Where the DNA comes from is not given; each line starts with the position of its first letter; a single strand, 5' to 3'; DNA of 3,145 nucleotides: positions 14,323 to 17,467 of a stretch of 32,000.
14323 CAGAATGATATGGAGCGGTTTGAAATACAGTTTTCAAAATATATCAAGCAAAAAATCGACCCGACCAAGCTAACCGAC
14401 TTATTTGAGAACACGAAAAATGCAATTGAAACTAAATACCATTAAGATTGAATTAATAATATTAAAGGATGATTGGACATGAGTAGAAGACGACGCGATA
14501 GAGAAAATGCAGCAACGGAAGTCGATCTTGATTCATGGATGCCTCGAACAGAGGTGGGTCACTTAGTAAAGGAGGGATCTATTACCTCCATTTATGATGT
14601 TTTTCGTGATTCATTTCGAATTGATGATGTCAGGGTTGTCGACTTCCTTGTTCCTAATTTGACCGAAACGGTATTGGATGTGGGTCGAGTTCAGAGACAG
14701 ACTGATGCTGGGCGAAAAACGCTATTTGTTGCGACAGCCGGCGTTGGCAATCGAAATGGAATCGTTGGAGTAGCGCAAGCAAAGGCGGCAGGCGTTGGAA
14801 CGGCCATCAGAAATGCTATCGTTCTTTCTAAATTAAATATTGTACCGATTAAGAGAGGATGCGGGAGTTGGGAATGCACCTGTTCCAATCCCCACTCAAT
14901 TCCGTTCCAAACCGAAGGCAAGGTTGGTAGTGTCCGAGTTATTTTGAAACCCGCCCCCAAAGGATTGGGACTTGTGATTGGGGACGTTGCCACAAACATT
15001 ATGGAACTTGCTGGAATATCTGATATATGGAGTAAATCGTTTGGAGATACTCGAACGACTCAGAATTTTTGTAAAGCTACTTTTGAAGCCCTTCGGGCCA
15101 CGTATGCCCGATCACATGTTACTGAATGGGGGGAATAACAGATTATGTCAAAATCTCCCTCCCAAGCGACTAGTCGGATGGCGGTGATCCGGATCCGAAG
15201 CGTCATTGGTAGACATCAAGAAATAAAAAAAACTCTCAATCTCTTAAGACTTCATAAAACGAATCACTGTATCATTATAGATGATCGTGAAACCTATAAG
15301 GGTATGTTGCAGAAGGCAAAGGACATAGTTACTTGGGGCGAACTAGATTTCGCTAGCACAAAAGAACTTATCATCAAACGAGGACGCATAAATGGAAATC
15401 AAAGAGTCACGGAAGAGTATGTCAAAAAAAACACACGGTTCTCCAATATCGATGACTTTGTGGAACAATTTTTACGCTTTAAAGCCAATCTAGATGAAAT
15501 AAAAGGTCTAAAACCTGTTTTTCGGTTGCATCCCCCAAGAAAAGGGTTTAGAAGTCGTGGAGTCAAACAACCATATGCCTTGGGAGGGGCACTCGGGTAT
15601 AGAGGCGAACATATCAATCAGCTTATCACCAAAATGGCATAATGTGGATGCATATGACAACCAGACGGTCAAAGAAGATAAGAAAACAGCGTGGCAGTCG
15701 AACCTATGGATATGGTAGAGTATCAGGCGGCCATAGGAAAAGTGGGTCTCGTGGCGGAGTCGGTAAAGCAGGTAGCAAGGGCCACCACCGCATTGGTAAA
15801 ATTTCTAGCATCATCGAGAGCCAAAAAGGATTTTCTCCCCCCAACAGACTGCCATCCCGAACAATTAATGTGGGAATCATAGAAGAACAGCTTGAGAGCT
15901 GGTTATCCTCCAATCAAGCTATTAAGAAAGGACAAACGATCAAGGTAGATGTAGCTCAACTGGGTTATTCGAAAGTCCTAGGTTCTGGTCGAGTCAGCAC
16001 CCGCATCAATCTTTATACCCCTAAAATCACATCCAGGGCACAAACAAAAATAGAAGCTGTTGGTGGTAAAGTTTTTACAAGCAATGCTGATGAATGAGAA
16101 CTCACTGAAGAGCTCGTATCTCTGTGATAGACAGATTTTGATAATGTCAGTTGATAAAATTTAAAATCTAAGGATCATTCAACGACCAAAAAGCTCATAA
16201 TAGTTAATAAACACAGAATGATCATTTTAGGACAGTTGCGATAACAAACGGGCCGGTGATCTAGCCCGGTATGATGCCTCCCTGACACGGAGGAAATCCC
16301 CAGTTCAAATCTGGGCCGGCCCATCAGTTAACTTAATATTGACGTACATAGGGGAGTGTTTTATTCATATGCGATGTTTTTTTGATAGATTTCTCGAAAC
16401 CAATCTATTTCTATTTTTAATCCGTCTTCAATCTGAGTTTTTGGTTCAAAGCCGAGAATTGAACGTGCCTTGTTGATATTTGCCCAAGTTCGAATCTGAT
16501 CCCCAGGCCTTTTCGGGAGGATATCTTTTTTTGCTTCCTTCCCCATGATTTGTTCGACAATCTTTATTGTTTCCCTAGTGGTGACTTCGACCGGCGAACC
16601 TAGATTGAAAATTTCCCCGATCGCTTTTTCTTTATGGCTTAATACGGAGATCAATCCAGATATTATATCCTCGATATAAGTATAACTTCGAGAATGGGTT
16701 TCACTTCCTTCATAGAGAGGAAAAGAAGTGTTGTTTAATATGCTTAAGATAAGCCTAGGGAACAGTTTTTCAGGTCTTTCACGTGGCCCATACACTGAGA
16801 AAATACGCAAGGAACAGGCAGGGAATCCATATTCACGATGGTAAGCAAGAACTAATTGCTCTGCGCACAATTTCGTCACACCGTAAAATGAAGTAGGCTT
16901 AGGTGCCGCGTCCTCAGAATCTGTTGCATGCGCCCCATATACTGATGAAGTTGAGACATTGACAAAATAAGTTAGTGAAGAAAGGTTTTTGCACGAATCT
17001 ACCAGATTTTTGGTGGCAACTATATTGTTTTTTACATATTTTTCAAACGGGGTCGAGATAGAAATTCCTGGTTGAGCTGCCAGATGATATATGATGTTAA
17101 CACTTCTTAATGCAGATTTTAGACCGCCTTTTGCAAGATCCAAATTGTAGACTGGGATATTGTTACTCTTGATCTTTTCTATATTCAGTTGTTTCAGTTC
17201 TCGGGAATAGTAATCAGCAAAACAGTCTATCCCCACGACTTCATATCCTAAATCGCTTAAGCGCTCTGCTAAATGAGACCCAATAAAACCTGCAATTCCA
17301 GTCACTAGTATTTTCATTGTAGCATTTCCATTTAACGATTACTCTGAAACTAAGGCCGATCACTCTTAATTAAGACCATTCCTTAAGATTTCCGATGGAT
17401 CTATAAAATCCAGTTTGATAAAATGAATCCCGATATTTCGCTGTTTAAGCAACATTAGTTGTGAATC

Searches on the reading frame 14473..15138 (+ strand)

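Call 8: search_protein_families(library=pfam, proteins=[window:14473-15138:+], max_evalue=0.001)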
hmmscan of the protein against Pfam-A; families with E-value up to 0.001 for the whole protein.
window:14473-15138:+ (221 aa): 2 families
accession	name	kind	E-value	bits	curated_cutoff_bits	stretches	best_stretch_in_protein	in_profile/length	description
PF03719.21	Ribosomal_S5_C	-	9.1e-24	83.2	21.5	1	149-214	1-65/71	Ribosomal protein S5, C-terminal domain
PF00333.26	Ribosomal_S5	-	1.6e-18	66.9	27.1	1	63-127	1-65/65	Ribosomal protein S5, N-terminal domain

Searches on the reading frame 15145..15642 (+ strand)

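Call 8: search_protein_families(library=pfam, proteins=[window:15145-15642:+], max_evalue=0.001)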
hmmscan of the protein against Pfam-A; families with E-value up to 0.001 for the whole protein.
window:15145-15642:+ (165 aa): 1 family
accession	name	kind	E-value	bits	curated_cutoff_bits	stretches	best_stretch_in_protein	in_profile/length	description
PF00327.25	Ribosomal_L30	-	8.1e-16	58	23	1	13-62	2-51/51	Ribosomal protein L30p/L7e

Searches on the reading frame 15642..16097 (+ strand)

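Call 8: search_protein_families(library=pfam, proteins=[window:15642-16097:+], max_evalue=0.001)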
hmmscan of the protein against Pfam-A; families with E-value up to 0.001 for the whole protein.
window:15642-16097:+ (151 aa): 1 family
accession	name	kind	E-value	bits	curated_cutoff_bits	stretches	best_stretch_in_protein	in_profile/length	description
PF00828.25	Ribosomal_L27A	-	2.7e-11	44.2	21.5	1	83-144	6-71/72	Ribosomal proteins 50S-L15, 50S-L18e, 60S-L27A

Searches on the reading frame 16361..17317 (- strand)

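Call 6: search_protein_families(library=pfam, proteins=[window:16361-17317:-], max_evalue=0.01)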
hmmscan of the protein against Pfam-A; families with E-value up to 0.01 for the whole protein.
window:16361-17317:- (318 aa): 7 families
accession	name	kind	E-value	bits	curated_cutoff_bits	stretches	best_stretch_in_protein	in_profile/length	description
PF16363.11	GDP_Man_Dehyd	-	8.2e-53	180.4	27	1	4-301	1-330/332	GDP-mannose 4,6 dehydratase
PF01370.27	Epimerase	-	5.4e-49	167.2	20.9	1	3-240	1-240/240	NAD dependent epimerase/dehydratase family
PF01073.25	3Beta_HSD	-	4.8e-18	65.6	22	1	4-218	1-221/280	3-beta hydroxysteroid dehydrogenase/isomerase family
PF07993.18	NAD_binding_4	-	7.8e-15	55.2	20.1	1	57-177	73-209/258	Male sterility protein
PF04321.23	RmlD_sub_bind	-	5.9e-12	45.7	27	1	1-194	1-167/287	RmlD substrate binding domain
PF02719.21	Polysacc_synt_2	-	1e-11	45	20.2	1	3-163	1-156/293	Polysaccharide biosynthesis protein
PF03721.20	UDPG_MGDP_dh_N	-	0.0025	17.8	27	1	1-69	1-59/187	UDP-glucose/GDP-mannose dehydrogenase family, NAD binding domain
